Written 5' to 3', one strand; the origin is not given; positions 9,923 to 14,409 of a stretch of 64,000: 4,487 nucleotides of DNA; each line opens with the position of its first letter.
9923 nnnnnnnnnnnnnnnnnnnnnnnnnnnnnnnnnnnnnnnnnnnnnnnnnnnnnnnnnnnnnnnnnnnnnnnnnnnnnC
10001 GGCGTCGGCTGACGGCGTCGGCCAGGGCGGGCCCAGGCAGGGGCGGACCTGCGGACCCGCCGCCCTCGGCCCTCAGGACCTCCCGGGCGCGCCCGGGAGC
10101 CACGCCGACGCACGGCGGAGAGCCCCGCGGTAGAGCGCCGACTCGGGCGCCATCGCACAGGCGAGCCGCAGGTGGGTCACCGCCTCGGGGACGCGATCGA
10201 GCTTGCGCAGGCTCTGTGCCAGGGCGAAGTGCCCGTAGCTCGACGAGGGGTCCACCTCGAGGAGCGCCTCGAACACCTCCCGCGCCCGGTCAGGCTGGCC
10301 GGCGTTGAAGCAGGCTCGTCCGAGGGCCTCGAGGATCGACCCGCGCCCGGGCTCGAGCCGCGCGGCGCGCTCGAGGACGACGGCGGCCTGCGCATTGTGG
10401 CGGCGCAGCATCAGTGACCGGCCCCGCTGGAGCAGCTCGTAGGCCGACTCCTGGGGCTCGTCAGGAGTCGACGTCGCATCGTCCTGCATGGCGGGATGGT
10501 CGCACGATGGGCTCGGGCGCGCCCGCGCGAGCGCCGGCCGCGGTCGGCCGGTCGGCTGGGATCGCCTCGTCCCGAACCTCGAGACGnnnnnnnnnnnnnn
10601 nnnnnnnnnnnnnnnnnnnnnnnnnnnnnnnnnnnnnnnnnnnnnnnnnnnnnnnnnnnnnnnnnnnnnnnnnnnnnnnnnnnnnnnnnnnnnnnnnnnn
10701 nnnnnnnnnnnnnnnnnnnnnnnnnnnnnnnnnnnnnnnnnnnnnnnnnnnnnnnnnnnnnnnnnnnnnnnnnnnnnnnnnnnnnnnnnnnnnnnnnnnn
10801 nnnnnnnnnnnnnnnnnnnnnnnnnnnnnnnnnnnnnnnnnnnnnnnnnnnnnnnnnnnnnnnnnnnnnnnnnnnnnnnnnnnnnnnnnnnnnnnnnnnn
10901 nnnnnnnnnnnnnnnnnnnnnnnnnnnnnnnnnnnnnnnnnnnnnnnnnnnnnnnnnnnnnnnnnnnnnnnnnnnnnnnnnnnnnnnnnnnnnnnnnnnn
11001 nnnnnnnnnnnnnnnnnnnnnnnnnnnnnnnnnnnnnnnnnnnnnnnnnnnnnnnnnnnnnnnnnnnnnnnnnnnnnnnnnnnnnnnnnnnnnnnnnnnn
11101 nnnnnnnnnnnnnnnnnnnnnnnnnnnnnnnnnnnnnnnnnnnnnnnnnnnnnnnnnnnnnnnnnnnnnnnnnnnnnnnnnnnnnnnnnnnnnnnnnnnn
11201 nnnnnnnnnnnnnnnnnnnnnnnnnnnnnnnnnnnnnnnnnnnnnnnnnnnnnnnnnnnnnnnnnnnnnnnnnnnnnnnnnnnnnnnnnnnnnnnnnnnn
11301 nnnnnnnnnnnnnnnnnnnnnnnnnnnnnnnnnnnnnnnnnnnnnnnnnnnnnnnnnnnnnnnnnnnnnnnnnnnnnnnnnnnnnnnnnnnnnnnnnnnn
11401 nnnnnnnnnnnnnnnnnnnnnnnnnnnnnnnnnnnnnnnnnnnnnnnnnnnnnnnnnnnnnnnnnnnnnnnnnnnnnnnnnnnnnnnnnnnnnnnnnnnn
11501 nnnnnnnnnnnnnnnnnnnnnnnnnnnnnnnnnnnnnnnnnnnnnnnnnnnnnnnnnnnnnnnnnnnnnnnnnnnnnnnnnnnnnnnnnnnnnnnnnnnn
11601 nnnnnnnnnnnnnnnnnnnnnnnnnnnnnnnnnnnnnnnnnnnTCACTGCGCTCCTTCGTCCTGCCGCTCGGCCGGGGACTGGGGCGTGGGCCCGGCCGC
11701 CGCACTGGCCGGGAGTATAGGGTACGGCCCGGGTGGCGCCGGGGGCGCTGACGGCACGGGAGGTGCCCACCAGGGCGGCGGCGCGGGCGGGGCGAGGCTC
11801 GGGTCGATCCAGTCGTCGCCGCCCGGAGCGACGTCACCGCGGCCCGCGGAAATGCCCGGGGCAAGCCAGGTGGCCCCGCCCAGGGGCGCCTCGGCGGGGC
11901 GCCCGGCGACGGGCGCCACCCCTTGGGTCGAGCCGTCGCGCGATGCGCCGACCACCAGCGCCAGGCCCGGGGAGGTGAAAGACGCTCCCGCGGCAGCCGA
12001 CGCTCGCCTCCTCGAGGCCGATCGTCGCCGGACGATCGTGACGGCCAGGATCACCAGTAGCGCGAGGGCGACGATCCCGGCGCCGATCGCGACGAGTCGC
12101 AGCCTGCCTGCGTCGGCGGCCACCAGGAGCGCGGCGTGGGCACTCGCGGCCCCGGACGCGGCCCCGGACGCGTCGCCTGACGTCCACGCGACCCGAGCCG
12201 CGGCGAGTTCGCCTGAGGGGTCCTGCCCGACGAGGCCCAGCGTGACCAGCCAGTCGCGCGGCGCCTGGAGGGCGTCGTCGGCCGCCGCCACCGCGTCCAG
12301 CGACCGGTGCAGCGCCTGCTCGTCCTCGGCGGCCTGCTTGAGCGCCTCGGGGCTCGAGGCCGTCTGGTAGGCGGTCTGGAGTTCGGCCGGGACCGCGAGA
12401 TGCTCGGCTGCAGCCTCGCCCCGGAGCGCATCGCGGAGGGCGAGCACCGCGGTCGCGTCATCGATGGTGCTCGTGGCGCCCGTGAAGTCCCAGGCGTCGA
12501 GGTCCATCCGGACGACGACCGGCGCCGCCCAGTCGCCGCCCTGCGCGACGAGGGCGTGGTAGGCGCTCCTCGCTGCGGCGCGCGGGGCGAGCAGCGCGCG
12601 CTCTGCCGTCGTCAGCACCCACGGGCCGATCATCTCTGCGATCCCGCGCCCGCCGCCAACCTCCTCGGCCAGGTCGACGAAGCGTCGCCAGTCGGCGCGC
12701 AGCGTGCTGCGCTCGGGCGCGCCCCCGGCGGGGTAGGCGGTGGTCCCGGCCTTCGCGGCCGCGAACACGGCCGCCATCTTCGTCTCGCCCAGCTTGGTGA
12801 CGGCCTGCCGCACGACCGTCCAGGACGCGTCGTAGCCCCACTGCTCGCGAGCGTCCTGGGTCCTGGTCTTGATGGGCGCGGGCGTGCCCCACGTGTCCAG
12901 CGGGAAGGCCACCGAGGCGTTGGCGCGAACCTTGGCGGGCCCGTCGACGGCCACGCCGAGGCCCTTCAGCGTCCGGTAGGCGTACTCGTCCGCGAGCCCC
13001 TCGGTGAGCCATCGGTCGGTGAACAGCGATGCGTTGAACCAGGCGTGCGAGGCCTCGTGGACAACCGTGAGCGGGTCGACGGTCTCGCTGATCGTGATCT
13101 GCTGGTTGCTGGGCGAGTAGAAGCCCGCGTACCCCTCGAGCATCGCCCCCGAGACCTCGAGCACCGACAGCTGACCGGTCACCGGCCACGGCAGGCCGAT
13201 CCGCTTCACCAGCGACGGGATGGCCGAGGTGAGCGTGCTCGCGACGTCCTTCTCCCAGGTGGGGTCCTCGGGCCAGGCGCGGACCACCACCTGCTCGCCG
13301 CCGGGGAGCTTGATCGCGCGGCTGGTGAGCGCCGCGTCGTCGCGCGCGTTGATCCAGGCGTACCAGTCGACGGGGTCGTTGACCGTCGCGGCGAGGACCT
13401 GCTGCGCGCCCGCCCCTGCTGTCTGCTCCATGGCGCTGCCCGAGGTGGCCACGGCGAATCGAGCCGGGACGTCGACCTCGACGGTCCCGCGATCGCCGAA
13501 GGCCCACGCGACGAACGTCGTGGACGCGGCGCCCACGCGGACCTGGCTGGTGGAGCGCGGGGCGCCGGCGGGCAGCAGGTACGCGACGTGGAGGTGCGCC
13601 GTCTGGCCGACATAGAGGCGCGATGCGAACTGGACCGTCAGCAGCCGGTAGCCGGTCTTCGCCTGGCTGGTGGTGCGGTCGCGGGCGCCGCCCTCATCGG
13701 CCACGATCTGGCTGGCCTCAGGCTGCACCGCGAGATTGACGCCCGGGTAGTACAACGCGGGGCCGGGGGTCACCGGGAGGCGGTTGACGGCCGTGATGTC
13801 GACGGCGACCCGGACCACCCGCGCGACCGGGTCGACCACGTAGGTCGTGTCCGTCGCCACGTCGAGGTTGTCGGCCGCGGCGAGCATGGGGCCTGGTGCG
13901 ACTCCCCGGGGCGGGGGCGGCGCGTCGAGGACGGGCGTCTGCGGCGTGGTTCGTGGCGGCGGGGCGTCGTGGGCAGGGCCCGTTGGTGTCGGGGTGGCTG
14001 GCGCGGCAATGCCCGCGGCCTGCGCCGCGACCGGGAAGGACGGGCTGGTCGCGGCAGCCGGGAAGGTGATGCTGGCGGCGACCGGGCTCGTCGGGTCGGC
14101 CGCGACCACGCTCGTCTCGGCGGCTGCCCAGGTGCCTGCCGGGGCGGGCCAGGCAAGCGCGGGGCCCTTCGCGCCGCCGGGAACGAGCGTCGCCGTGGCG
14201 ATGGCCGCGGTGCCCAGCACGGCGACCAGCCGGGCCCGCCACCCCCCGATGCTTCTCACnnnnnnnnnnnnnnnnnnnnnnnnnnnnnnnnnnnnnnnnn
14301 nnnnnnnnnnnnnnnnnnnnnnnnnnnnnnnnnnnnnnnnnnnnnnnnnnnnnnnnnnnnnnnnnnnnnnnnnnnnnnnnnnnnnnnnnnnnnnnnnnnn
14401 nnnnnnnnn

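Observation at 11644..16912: Tandem pair of membrane-anchored, divergent M1-like (gluzincin) metallopeptidase homologues with shortened HEXXH-X14-E spacing, followed by an overlapping YbjN-like gene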

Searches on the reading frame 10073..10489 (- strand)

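Call 17: search_protein_families(library=pfam, proteins=[window:10073-10489:-], max_evalue=0.001)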
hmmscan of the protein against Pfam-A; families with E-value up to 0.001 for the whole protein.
window:10073-10489:- (138 aa): 13 families
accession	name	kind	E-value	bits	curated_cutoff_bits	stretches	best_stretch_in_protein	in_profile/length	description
PF07719.23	TPR_2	-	7e-16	57.4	27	1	53-82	4-33/34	Tetratricopeptide repeat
PF13428.12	TPR_14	-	5.6e-14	51.7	23.5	1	53-92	4-43/44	Tetratricopeptide repeat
PF14559.12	TPR_19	-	7.9e-14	52.2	25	2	31-90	6-65/68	Tetratricopeptide repeat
PF13432.12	TPR_16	-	1.7e-11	44.8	32.7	1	55-117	2-64/65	Tetratricopeptide repeat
PF13431.12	TPR_17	-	1.6e-07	31.4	24.4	0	73-104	2-33/34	Tetratricopeptide repeat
PF13424.12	TPR_12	-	5.5e-07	30.1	30.1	0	51-115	4-76/77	Tetratricopeptide repeat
PF13181.12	TPR_8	-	9.5e-07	28.9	25.7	0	53-82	4-33/34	Tetratricopeptide repeat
PF07721.20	TPR_4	-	2.2e-06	28.2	27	0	55-74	6-25/26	Tetratricopeptide repeat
PF13174.12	TPR_6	-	3.4e-06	27.8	26.3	0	57-83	7-33/33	Tetratricopeptide repeat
PF00515.34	TPR_1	-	4.9e-06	26.6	27.8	0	56-82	7-33/34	Tetratricopeptide repeat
PF12895.13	ANAPC3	-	3.3e-05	24.5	27.2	1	33-108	6-80/82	Anaphase-promoting complex, cyclosome, subunit 3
PF13176.12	TPR_7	-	7.3e-05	23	27.9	0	53-80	2-29/36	Tetratricopeptide repeat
PF13414.12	TPR_11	-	0.00018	21.6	26.8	0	57-94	1-38/42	TPR repeat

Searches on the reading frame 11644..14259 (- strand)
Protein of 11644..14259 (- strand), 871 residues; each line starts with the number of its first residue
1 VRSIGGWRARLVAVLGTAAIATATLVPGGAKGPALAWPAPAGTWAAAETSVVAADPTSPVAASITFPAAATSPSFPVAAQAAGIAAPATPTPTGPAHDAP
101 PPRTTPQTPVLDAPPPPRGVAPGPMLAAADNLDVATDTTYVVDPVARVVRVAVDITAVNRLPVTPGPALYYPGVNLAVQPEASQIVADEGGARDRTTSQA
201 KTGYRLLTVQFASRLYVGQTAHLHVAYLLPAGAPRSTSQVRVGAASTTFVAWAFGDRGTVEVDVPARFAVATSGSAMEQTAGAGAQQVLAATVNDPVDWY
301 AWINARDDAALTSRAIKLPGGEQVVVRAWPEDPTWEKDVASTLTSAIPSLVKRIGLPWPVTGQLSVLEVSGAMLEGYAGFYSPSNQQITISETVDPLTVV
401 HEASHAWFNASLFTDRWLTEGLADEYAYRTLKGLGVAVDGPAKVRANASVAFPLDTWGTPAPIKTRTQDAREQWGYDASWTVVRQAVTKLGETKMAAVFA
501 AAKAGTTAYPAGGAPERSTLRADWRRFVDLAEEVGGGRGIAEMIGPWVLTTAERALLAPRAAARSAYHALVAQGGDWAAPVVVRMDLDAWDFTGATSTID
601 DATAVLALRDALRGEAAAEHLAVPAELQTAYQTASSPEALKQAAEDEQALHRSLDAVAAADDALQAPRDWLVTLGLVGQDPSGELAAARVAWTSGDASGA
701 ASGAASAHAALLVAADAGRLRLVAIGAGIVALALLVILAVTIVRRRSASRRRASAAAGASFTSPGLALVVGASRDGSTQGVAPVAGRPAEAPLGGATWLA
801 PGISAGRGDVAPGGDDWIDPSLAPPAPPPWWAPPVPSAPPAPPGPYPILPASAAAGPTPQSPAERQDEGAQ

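Call 3: search_protein_families(library=pfam, proteins=[window:11644-14259:-], max_evalue=1)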
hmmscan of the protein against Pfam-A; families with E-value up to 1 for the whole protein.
window:11644-14259:- (871 aa): 1 family
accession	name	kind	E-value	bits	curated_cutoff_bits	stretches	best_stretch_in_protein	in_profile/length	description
PF01433.26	Peptidase_M1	-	0.051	13.6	27.7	1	397-472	69-149/218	Peptidase family M1 domain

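Call 4: search_protein_families(library=ncbifam, proteins=[window:11644-14259:-], max_evalue=1)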
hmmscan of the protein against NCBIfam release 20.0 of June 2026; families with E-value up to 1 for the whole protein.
window:11644-14259:- (871 aa): 1 family
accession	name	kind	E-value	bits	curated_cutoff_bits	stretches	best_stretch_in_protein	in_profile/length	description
NF041738.1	GG_III-CTERM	domain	0.2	11.6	22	1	723-747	2-26/28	GGIII-like transmembrane region-containing protein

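Call 22: find_homologous_proteins(query=window:11644-14259:-)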
Query window:11644-14259:- (871 aa): 352 proteins with E <= 0.001 among 8000 candidates; the best 120 are listed.
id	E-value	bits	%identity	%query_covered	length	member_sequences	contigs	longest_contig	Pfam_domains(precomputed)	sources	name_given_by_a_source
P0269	0.0e+0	1858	100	100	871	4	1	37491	-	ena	-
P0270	0.0e+0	1649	90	100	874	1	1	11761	-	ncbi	ncbi:MAG: hypothetical protein ACYDAN_10995, partial [Candidatus Limnocylindrales bacterium]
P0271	0.0e+0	1603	87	100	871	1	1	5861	-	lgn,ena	-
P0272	0.0e+0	1330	74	100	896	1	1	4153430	-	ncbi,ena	-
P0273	0.0e+0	1019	64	90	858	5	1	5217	-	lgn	-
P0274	3.3e-297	1007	62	83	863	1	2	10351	-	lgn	-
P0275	3.4e-280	950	64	85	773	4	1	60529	-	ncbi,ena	-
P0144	1.3e-278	945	58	100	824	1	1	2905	-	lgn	-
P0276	6.2e-263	893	58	89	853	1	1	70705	-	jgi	jgi:hypothetical protein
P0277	3.2e-262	891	66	69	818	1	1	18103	-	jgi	jgi:hypothetical protein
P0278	3.0e-253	861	61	81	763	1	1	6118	-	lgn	-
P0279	3.2e-252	858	52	66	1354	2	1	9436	-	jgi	jgi:hypothetical protein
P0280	3.7e-252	858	51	64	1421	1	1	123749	PF01433.27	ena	-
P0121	2.9e-250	851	50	66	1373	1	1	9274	PF01433.27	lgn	-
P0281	3.0e-249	848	48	74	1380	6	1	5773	-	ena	-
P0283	7.7e-249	847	50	66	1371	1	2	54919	PF01433.27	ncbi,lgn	-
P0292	7.6e-236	804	50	68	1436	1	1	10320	PF01433.27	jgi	jgi:hypothetical protein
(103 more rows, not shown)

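Call 53: search_solved_structures(query=A2, max_evalue=10, show_alignments=5)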
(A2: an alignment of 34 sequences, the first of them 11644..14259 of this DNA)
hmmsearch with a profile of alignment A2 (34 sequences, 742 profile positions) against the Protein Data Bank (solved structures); distinct sequences matched with E-value up to 10: 0.
